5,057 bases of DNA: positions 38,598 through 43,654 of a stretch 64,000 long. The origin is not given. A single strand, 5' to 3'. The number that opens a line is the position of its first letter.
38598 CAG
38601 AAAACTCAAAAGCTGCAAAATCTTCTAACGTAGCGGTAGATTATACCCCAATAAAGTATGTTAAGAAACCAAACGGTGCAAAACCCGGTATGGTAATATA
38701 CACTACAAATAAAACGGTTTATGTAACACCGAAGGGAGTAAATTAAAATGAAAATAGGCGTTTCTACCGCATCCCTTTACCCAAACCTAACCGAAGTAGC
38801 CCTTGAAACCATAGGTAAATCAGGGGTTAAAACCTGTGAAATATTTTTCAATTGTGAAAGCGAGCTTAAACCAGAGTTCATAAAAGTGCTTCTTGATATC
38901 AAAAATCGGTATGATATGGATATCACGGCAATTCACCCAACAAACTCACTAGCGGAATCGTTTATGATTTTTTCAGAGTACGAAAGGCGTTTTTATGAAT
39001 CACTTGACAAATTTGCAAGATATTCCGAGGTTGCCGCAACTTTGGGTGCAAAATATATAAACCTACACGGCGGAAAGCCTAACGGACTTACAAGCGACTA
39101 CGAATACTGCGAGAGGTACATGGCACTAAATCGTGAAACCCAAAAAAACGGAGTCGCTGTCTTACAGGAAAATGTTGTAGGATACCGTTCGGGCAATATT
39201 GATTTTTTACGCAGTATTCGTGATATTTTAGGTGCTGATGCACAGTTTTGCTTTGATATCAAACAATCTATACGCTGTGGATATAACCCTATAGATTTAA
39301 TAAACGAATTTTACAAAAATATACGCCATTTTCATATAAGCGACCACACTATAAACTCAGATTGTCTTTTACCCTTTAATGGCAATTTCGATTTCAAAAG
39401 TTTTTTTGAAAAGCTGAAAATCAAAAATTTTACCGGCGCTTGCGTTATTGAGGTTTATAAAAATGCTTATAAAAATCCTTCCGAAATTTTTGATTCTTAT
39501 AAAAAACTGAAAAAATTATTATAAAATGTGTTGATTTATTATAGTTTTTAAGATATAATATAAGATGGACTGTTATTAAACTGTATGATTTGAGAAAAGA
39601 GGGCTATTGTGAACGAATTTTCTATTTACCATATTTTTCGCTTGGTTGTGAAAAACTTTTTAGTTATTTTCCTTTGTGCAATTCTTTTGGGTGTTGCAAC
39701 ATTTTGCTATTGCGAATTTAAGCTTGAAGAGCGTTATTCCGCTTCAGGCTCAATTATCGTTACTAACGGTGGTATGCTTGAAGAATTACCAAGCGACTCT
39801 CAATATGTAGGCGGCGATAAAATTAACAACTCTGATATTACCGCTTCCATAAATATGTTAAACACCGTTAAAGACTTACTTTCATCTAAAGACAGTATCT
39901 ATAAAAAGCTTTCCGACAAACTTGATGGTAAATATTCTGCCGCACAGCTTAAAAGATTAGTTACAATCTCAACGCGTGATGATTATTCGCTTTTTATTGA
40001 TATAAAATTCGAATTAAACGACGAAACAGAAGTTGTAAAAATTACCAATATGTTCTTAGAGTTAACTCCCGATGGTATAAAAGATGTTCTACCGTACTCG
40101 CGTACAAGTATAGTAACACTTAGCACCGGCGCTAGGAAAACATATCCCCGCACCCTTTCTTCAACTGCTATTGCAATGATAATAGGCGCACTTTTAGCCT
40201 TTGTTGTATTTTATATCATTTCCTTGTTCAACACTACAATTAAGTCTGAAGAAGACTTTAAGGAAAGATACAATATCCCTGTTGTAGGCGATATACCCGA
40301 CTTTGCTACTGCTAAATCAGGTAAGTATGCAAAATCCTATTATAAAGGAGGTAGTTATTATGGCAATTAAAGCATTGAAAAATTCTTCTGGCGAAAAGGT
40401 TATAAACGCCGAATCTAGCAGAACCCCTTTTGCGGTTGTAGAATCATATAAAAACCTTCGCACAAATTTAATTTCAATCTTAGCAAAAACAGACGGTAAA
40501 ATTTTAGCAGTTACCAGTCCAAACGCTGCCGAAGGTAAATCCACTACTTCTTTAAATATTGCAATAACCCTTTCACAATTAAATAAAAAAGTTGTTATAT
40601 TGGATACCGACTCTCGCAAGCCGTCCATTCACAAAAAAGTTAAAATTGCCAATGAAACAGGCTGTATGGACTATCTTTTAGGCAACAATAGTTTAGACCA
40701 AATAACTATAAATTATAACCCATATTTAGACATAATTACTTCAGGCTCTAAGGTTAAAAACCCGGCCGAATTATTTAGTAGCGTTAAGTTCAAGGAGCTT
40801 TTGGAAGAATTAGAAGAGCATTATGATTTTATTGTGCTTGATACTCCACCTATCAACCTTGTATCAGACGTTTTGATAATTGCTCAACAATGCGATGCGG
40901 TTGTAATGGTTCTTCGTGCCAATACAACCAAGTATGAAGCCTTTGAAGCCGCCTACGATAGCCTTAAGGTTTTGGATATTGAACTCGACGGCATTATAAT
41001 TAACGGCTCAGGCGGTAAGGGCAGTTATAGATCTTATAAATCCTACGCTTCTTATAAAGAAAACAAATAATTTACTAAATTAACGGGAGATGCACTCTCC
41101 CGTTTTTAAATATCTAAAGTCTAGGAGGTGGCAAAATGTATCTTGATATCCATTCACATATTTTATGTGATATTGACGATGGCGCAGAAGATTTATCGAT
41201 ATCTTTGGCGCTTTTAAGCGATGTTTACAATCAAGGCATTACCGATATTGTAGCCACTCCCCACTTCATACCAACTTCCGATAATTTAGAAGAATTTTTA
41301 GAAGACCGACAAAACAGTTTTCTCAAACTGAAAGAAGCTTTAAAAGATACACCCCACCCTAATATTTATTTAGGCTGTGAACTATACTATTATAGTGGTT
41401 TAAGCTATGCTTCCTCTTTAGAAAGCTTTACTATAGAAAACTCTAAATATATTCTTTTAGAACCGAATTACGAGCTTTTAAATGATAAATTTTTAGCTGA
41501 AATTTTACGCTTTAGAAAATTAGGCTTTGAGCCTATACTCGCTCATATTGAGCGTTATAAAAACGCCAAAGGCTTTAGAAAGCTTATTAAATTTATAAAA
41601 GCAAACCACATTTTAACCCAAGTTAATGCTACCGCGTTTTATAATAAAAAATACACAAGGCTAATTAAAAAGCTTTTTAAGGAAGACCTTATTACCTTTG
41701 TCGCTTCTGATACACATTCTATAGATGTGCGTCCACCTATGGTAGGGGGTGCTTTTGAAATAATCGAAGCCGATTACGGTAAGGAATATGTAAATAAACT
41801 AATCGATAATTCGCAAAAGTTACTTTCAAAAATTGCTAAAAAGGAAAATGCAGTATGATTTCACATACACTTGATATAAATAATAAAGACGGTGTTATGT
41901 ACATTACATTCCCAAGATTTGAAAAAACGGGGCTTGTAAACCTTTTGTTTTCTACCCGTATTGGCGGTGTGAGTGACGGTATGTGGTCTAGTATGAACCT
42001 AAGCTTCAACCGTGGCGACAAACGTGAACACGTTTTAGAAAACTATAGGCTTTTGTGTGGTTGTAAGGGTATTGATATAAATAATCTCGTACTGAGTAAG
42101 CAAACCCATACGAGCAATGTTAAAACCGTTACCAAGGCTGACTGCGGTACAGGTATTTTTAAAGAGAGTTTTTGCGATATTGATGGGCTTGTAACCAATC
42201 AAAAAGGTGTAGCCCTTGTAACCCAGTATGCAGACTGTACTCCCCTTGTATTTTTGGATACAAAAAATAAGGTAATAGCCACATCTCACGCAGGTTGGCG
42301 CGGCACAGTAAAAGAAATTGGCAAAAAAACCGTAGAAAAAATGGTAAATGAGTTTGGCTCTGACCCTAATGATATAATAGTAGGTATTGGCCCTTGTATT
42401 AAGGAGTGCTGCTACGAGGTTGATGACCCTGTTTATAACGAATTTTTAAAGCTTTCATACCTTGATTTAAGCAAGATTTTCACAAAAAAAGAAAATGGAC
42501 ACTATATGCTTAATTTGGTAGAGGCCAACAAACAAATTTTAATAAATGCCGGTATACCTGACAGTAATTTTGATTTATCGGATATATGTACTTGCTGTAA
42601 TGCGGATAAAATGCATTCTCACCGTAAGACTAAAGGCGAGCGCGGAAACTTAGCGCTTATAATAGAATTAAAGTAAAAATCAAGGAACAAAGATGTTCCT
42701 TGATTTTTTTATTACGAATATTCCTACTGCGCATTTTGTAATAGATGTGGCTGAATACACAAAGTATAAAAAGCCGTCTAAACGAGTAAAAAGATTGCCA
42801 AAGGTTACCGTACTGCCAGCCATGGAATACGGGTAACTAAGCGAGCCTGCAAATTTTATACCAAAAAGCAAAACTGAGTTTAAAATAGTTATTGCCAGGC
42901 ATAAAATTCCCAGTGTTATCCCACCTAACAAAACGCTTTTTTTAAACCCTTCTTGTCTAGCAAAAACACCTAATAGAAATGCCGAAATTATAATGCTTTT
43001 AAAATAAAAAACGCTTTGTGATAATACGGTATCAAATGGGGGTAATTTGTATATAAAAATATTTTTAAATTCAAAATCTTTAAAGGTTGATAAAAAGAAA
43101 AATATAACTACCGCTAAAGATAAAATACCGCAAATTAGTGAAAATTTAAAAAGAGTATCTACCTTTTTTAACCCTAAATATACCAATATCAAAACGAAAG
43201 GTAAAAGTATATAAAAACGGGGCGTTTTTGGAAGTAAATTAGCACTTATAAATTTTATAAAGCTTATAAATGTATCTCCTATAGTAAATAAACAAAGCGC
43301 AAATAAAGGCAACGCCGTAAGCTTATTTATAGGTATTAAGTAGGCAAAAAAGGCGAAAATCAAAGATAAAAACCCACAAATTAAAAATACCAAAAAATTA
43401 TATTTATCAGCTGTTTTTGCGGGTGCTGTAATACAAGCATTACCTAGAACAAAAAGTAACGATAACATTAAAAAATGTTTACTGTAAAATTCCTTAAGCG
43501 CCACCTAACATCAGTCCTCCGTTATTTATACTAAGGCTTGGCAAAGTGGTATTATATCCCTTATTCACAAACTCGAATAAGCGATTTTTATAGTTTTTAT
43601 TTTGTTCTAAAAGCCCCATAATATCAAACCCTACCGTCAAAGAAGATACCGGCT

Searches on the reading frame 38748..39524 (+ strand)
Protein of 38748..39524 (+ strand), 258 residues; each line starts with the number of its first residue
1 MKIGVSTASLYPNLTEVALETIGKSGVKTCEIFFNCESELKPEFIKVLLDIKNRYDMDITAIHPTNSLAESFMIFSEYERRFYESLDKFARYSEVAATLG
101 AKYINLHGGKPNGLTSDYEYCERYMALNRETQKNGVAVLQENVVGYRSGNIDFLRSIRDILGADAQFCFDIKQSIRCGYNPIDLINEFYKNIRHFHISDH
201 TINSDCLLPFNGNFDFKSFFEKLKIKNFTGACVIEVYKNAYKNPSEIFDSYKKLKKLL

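Call 102: search_protein_families(library=pfam, proteins=[window:38748-39524:+], max_evalue=0.00001)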
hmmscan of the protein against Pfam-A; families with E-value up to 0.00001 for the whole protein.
window:38748-39524:+ (258 aa): 1 family
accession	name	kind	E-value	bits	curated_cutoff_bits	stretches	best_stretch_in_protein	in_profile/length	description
PF01261.30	AP_endonuc_2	-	2.5e-18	67.1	31.1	1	24-252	6-244/249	Xylose isomerase-like TIM barrel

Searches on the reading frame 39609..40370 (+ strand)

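Call 102: search_protein_families(library=pfam, proteins=[window:39609-40370:+], max_evalue=0.00001)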
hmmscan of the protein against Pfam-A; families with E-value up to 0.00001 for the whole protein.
window:39609-40370:+ (253 aa): 1 family
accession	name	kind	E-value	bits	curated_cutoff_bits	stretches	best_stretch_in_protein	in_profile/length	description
PF02706.20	Wzz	-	2.6e-07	31.3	25.5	1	2-97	1-84/91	Chain length determinant protein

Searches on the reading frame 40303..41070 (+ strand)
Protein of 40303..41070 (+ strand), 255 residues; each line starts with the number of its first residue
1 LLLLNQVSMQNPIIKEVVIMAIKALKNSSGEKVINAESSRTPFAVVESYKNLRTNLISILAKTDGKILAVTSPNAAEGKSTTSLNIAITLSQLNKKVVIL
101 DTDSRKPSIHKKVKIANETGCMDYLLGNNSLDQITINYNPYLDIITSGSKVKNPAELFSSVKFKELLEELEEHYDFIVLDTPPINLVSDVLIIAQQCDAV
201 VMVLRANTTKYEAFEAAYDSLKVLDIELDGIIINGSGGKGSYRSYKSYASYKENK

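Call 102: search_protein_families(library=pfam, proteins=[window:40303-41070:+], max_evalue=0.00001)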
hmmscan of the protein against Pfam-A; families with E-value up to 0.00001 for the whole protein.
window:40303-41070:+ (255 aa): 5 families
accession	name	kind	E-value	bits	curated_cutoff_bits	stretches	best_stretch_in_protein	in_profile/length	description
PF13614.12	AAA_31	-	6.1e-14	52.8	27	1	66-209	2-152/177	AAA domain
PF10609.15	ParA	-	2.3e-09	37.5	27.1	1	66-236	4-175/246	NUBPL iron-transfer P-loop NTPase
PF09140.17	MipZ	-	7e-09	35.8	20.7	1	75-185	10-111/262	ATPase MipZ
PF01656.29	CbiA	-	5.4e-07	30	25.4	1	69-207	2-54/125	CobQ/CobB/MinD/ParA nucleotide binding domain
PF02374.21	ArsA_ATPase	-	9e-06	25.5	24.3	0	78-103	13-38/305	Anion-transporting ATPase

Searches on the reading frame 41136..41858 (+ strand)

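Call 102: search_protein_families(library=pfam, proteins=[window:41136-41858:+], max_evalue=0.00001)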
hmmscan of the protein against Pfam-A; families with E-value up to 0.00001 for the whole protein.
window:41136-41858:+ (240 aa): 1 family
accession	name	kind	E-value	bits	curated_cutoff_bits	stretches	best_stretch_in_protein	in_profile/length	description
PF19567.5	CpsB_CapC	-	1.2e-47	162.8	27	1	2-230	1-233/234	Capsular polysaccharide synthesis, CpsB/CapC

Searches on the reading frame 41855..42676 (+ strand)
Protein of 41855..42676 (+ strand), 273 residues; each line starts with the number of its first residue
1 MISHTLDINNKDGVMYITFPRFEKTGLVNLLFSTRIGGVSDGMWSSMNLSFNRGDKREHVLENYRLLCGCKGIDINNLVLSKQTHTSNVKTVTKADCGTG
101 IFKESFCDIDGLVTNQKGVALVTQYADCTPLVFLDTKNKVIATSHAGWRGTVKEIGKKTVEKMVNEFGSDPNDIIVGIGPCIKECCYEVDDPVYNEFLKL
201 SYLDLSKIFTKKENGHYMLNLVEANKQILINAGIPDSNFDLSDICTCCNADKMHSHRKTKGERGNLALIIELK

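Call 102: search_protein_families(library=pfam, proteins=[window:41855-42676:+], max_evalue=0.00001)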
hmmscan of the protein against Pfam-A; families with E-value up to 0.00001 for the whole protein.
window:41855-42676:+ (273 aa): 1 family
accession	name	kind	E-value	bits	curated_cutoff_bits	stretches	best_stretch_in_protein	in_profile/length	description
PF02578.20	Cu-oxidase_4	-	3.4e-79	266.1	22.9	1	33-270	1-237/238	Multi-copper polyphenol oxidoreductase laccase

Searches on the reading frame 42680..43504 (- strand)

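Call 102: search_protein_families(library=pfam, proteins=[window:42680-43504:-], max_evalue=0.00001)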
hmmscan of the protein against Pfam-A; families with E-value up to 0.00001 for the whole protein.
window:42680-43504:- (274 aa): 1 family
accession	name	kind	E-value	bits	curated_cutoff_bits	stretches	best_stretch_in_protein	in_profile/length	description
PF03845.19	Spore_permease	-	1.1e-10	41.3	23.4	1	76-267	94-287/321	Spore germination protein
